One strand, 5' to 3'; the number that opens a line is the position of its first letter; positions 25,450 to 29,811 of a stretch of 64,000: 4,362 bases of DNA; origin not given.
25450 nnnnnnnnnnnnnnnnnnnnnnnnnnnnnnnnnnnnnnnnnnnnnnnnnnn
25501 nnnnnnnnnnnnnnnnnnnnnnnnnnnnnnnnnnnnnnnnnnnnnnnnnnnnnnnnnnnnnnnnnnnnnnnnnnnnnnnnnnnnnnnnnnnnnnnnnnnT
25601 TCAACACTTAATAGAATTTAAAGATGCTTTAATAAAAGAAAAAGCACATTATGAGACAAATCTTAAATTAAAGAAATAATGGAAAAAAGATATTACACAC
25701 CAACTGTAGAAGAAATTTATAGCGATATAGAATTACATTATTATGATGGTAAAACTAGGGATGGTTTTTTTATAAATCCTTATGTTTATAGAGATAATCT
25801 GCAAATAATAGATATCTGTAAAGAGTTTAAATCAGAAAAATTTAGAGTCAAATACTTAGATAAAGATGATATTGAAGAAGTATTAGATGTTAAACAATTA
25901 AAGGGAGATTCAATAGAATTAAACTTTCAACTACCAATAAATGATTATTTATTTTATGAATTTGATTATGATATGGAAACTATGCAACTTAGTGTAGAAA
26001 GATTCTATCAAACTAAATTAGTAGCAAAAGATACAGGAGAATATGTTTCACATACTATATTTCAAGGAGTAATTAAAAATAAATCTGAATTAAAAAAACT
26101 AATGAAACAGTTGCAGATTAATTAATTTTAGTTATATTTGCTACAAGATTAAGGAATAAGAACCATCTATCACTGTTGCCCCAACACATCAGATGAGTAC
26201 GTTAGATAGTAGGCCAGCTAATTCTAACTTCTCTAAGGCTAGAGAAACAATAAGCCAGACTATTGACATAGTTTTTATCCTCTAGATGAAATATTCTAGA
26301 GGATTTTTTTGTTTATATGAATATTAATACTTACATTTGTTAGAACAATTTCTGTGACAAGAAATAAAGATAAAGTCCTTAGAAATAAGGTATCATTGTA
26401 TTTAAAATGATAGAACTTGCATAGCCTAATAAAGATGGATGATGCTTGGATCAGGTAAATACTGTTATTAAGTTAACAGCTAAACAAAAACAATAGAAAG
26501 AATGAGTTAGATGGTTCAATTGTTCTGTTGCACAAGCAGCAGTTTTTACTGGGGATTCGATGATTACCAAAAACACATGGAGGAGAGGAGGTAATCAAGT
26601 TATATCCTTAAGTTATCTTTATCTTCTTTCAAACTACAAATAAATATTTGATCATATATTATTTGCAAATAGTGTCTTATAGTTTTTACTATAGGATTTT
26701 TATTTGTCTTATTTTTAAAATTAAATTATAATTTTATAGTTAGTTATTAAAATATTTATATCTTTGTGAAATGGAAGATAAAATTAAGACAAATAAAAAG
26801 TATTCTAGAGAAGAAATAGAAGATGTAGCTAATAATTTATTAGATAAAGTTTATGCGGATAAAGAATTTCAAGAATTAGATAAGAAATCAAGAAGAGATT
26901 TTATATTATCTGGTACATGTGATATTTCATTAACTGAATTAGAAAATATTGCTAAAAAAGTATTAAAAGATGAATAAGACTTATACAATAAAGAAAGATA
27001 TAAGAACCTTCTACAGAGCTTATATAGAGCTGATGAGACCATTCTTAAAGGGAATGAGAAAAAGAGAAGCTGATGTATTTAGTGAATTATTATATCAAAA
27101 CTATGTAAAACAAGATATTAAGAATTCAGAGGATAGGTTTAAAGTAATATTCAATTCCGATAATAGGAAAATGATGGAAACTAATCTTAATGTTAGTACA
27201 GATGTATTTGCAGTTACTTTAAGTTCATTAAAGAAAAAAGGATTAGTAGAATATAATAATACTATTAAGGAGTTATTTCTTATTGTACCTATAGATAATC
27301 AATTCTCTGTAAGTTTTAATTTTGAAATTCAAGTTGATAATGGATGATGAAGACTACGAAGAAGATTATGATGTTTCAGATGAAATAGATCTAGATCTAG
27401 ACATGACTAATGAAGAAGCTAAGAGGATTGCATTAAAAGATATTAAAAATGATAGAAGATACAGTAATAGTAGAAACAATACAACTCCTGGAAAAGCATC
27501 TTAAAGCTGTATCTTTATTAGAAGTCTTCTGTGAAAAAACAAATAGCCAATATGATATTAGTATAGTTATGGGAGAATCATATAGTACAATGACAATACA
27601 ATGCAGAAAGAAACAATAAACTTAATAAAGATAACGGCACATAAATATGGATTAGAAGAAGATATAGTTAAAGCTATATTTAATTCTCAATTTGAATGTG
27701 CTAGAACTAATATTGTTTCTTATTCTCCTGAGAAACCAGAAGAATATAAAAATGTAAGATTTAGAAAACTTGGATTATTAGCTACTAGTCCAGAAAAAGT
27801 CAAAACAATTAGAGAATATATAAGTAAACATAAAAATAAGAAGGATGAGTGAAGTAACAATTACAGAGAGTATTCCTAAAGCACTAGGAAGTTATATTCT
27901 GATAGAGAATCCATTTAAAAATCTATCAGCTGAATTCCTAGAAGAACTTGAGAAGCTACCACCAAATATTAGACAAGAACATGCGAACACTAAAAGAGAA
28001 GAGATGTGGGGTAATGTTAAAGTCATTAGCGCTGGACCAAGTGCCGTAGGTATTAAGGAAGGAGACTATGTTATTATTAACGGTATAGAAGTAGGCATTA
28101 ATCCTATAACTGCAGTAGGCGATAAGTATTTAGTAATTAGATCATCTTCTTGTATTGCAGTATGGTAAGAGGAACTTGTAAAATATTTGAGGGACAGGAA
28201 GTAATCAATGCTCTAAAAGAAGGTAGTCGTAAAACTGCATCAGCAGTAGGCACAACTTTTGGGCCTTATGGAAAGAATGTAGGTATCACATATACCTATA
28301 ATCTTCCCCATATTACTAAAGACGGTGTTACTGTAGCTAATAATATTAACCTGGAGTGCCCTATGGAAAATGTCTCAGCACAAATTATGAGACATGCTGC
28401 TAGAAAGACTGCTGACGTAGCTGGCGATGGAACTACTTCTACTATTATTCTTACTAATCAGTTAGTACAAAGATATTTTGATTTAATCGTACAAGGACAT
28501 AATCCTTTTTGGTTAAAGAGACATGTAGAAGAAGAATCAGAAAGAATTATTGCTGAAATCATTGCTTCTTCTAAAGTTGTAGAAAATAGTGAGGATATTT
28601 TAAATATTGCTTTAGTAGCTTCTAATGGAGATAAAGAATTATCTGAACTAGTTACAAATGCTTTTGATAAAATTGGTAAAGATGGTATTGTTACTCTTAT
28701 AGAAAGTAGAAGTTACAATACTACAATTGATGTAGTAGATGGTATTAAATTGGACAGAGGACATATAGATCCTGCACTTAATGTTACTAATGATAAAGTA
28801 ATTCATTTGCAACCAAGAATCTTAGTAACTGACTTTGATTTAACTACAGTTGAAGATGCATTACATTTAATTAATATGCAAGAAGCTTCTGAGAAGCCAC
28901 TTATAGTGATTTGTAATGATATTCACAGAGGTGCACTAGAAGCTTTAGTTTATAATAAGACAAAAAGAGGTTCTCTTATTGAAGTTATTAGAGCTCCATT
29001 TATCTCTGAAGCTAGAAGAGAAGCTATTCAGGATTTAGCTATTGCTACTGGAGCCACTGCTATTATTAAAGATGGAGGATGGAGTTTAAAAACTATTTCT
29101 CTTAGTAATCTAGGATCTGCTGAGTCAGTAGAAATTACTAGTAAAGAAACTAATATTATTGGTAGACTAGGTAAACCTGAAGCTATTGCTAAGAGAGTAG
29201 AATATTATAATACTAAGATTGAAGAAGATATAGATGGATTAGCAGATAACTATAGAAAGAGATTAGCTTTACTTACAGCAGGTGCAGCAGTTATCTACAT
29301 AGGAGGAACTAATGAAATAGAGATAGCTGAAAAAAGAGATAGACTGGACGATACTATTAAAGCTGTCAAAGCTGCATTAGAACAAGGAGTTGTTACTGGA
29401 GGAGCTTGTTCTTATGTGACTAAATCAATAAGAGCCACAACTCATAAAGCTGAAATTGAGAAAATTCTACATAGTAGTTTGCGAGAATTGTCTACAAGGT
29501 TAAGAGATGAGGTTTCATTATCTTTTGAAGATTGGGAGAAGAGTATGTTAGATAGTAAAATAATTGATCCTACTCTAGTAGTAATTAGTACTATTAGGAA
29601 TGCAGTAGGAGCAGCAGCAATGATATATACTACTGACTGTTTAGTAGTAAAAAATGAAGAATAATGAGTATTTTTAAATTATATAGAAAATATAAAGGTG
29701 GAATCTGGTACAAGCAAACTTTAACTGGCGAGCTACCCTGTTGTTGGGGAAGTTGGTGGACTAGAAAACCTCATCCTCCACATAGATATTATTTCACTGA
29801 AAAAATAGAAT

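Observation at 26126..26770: Two promoter-to-terminator units with no credible ORF at the head of the plus-strand block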

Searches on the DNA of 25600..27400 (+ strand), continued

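Call 65: search_with_rna_model(model_id=R1, sources=[L303, L304, L305, L306, L307, L308, L309, L310, L311, L013, L014, L015, L018, L020, L021, L023, L024], max_evalue=5)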
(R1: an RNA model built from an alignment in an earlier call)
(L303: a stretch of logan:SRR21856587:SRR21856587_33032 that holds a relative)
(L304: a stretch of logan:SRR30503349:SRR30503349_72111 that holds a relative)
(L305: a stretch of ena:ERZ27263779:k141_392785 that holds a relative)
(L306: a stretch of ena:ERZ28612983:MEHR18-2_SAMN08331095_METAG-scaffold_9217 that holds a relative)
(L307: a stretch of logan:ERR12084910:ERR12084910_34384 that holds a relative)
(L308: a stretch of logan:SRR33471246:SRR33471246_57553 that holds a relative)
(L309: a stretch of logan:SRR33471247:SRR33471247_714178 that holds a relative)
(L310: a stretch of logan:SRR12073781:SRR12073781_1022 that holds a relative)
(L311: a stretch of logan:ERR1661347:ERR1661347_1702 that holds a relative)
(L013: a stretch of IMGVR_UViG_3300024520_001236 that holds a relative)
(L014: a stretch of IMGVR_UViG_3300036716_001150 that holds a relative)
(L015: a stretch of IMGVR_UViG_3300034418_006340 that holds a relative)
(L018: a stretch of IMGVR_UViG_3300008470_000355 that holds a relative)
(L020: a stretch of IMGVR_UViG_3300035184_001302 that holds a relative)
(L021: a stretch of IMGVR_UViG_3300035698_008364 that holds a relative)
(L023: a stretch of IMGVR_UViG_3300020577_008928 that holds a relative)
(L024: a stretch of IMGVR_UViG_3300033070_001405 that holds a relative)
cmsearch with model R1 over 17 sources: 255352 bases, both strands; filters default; matches with E-value up to 5: 17.
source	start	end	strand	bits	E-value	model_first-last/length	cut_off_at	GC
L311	2169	2227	+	66.3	1.1e-13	1-58/58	no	0.32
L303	3036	3094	+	63.6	5.7e-13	1-58/58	no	0.32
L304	2923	2981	+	63.2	7.2e-13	1-58/58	no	0.34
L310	3546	3604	+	55.4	7.4e-11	1-58/58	no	0.37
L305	1546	1605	+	40.7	4.4e-07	1-58/58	no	0.35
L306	349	408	+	40.7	4.4e-07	1-58/58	no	0.35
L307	1358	1417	+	40.7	4.4e-07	1-58/58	no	0.35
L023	4949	4993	+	24.3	0.0076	1-58/58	no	0.29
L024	1786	1830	+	24.3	0.0076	1-58/58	no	0.29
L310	14676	14737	-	18.4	0.25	1-58/58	no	0.37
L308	15592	15661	+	18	0.34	1-58/58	no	0.27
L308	14306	14358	+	17.3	0.48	1-58/58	no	0.34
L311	12485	12533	+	16.9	0.61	1-58/58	no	0.33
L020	3063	3113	+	16.3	0.89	1-58/58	no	0.47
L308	7889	7919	+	15.4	1.5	1-58/58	no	0.35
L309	7889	7919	+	15.4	1.5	1-58/58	no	0.35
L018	1463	1507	-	14.7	2.3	1-58/58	no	0.4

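Call 95: search_with_rna_model(model_id=R1, sources=[L308, L013, L021, L015, L055, L014], max_evalue=10, filters=off)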
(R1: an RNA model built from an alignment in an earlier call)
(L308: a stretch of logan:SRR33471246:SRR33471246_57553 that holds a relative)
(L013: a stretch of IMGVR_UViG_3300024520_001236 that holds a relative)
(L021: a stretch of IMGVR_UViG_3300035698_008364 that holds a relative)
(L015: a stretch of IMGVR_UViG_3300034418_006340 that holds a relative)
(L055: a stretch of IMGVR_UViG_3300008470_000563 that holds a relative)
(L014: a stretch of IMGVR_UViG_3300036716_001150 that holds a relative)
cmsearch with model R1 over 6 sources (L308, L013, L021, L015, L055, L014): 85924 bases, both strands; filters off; matches with E-value up to 10: 15.
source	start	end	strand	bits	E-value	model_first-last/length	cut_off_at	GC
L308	15592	15661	+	18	0.11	1-58/58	no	0.27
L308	14306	14358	+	17.3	0.16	1-58/58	no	0.34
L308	7889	7919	+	15.4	0.51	1-58/58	no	0.35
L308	6072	6114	-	14.5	0.9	1-58/58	no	0.23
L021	1533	1576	-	12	3.9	1-58/58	no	0.23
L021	2319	2375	+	11.5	5.4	1-58/58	no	0.33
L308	2312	2347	+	11.3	5.8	1-58/58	no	0.19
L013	8361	8389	+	11.3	5.9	1-58/58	no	0.45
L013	5148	5189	+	11.3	6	1-58/58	no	0.43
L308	5483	5519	+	11.2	6.2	1-58/58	no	0.14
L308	7041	7076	-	10.8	8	1-58/58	no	0.36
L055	5399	5463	-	10.7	8.3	1-58/58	no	0.4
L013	9733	9764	+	10.6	9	1-58/58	no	0.28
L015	8738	8785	+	10.5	9.6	1-58/58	no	0.38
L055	7321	7348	+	10.4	9.9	1-58/58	no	0.29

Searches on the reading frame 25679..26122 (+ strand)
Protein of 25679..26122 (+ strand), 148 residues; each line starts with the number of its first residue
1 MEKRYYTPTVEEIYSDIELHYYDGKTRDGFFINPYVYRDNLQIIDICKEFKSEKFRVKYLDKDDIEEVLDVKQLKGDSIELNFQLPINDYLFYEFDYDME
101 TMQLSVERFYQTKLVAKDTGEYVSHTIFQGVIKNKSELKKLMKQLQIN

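Call 11: find_related_loci(query=window:25679-26122:+, collection=viral_contigs, flank=4000)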
Query window:25679-26122:+ (148 aa) in viral_contigs; peptide patterns used: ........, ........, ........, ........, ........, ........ (x = any residue, [..] = any of these).
32 stretches matched a pattern; 9 encode a relative of the query (tblastn E <= 1e-3); 9 distinct loci.
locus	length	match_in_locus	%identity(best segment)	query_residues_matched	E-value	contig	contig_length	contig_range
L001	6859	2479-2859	36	1-147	2e-15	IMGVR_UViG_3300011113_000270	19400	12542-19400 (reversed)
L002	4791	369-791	34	5-147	3e-15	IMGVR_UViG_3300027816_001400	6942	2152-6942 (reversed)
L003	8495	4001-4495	33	1-147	3e-14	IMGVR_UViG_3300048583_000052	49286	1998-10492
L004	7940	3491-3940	32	1-147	8e-12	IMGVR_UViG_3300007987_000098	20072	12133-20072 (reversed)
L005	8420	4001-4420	33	3-147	6e-12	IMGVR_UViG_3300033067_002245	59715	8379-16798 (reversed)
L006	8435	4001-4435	36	1-147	2e-10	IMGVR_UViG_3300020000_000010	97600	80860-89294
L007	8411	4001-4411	31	1-147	4e-10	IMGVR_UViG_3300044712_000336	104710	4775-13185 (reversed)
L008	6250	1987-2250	37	55-147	2e-5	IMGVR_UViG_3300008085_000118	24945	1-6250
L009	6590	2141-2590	32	1-147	8e-12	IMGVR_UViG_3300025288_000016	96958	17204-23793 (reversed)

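Call 17: search_protein_families(library=pfam, proteins=[window:25679-26122:+], max_evalue=0.01)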
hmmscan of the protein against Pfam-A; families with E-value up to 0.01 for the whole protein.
window:25679-26122:+ (148 aa): 1 family
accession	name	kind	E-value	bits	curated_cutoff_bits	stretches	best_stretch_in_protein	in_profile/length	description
PF16344.10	FecR_C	-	0.0041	17.6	24.4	0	48-71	29-52/70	FecR, C-terminal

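Call 22: find_encoding_contigs(protein=window:25679-26122:+, flank=6000, max_places=10)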
Protein window:25679-26122:+ (148 aa): 3 contigs read that carry it; 1 place shown.
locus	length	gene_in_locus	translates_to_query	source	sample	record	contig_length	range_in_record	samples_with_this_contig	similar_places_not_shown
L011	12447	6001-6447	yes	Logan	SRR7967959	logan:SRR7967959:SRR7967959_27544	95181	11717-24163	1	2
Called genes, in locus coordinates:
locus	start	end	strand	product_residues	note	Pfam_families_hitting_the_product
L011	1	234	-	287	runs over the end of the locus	PF05673:DUF815, PF00004:AAA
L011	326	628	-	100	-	-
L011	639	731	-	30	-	-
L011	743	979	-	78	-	-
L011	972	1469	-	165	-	-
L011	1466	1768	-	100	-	-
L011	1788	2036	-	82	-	-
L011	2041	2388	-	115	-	-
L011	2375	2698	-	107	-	-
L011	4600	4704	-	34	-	-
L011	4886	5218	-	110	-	-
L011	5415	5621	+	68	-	-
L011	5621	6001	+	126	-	-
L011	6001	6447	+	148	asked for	-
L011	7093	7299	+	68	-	-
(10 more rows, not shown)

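Call 80: search_protein_families(library=phrogs, proteins=[window:25679-26122:+], max_evalue=0.001)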
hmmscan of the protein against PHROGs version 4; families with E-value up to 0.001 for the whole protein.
window:25679-26122:+ (148 aa): 0 families

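Call 108: search_protein_families(library=ncbifam, proteins=[window:25679-26122:+], max_evalue=0.1)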
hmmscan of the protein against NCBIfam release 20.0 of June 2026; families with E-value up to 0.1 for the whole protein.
window:25679-26122:+ (148 aa): 0 families

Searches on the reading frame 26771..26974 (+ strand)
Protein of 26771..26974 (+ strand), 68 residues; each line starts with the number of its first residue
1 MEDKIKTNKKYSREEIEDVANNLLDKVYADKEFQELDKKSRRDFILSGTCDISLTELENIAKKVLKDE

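Call 17: search_protein_families(library=pfam, proteins=[window:26771-26974:+], max_evalue=0.01)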
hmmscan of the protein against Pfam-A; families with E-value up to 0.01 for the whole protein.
window:26771-26974:+ (68 aa): 0 families

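Call 80: search_protein_families(library=phrogs, proteins=[window:26771-26974:+], max_evalue=0.001)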
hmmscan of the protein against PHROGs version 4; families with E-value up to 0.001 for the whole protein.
window:26771-26974:+ (68 aa): 0 families

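Call 108: search_protein_families(library=ncbifam, proteins=[window:26771-26974:+], max_evalue=0.1)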
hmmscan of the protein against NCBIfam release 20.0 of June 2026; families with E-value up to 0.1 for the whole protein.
window:26771-26974:+ (68 aa): 1 family
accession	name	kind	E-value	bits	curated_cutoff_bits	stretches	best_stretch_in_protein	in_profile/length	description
NF045939.1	MHJ_0274_fam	hypoth_equivalog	0.012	15.3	80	1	10-41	74-107/165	MHJ_0274 family protein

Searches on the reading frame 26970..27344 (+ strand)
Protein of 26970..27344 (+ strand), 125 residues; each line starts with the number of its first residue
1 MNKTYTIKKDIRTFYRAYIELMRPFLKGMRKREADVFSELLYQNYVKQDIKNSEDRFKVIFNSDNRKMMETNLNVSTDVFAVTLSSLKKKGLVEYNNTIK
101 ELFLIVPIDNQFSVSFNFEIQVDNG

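Call 12: find_related_loci(query=window:26970-27344:+, collection=viral_contigs, flank=4000)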
Query window:26970-27344:+ (125 aa) in viral_contigs; peptide patterns used: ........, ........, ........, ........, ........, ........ (x = any residue, [..] = any of these).
7 stretches matched a pattern, but none encodes a relative of the query by tblastn (E <= 1e-3).

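Call 17: search_protein_families(library=pfam, proteins=[window:26970-27344:+], max_evalue=0.01)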
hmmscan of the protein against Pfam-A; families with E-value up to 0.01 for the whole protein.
window:26970-27344:+ (125 aa): 0 families

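Call 23: find_encoding_contigs(protein=window:26970-27344:+, flank=6000, max_places=10)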
Protein window:26970-27344:+ (125 aa): 3 contigs read that carry it; 1 place shown.
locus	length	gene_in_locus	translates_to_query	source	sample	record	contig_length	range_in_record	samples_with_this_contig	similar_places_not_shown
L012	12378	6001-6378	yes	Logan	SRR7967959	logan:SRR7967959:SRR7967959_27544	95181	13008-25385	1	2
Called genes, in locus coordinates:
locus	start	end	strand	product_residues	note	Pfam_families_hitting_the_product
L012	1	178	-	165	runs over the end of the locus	-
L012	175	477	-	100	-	-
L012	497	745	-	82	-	-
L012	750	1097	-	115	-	-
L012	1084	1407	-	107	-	-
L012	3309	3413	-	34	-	-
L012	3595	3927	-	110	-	-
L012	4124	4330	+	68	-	-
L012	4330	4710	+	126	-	-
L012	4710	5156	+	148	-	-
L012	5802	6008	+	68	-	-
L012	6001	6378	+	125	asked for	-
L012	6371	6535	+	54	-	-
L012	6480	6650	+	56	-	-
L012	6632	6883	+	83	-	-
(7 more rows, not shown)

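Call 80: search_protein_families(library=phrogs, proteins=[window:26970-27344:+], max_evalue=0.001)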
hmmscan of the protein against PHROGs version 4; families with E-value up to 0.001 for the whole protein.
window:26970-27344:+ (125 aa): 0 families

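Call 93: find_homologous_proteins(query=window:26970-27344:+, max_evalue=0.001)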
Query window:26970-27344:+ (125 aa): 1 proteins with E <= 0.001 among 5 candidates.
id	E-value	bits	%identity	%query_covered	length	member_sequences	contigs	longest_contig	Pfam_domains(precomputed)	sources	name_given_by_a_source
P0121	2.5e-73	261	100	100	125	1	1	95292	-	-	-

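Call 107: search_solved_structures(query=window:26970-27344:+, max_evalue=5)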
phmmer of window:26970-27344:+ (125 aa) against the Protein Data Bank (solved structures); distinct sequences matched with E-value up to 5: 6.
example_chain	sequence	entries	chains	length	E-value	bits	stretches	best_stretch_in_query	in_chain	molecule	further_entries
6u0m_C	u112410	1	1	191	0.11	15.8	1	12-91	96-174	DNA replication complex GINS protein PSF3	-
7pmk_C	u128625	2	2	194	0.12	15.8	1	12-91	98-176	DNA replication complex GINS protein PSF3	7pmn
3jc5_C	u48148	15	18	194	0.12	15.8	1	12-91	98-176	DNA replication complex GINS protein PSF3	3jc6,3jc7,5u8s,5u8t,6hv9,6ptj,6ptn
28vy_C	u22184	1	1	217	0.15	15.5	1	16-91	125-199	DNA replication complex GINS protein PSF3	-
6skl_C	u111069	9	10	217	0.15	15.5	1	16-91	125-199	DNA replication complex GINS protein PSF3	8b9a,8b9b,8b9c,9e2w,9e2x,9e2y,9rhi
7qhs_C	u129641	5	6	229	0.17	15.3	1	16-91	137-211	DNA replication complex GINS protein PSF3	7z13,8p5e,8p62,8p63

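Call 108: search_protein_families(library=ncbifam, proteins=[window:26970-27344:+], max_evalue=0.1)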
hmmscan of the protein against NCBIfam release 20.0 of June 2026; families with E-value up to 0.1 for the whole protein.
window:26970-27344:+ (125 aa): 0 families

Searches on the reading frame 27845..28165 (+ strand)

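Call 17: search_protein_families(library=pfam, proteins=[window:27845-28165:+], max_evalue=0.01)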
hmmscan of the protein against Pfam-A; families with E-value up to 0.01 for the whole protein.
window:27845-28165:+ (107 aa): 0 families

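Call 80: search_protein_families(library=phrogs, proteins=[window:27845-28165:+], max_evalue=0.001)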
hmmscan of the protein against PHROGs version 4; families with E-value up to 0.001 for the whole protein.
window:27845-28165:+ (107 aa): 1 family
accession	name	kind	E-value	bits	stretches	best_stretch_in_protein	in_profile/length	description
phrog_3188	-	other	0.00093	20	0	56-107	36-94/96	co-chaperonin GroES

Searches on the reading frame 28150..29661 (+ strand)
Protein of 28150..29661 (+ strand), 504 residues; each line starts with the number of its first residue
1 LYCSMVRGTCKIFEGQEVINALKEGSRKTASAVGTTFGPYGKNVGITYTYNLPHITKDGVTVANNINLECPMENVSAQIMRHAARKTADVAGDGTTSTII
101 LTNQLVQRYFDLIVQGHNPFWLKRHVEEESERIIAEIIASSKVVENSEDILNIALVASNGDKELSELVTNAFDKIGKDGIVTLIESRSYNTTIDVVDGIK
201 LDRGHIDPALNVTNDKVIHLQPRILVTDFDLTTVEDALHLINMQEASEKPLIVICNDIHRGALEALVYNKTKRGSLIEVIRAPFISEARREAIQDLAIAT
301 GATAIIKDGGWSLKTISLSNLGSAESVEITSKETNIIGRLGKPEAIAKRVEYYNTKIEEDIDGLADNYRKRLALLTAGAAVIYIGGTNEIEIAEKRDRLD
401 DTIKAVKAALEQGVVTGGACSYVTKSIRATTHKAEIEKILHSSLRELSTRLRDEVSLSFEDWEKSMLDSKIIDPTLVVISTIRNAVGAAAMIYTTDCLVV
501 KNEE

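Call 17: search_protein_families(library=pfam, proteins=[window:28150-29661:+], max_evalue=0.01)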
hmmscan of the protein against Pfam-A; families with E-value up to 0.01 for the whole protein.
window:28150-29661:+ (504 aa): 1 family
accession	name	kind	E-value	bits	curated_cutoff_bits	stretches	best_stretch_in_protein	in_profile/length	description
PF00118.29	Cpn60_TCP1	-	6.4e-42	144.3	34.3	1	30-426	2-383/490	TCP-1/cpn60 chaperonin family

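Call 21: find_related_loci(query=window:28150-29661:+, collection=viral_contigs, flank=7000)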
Query window:28150-29661:+ (504 aa) in viral_contigs; peptide patterns used: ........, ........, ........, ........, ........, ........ (x = any residue, [..] = any of these).
10 stretches matched a pattern, but none encodes a relative of the query by tblastn (E <= 1e-3).
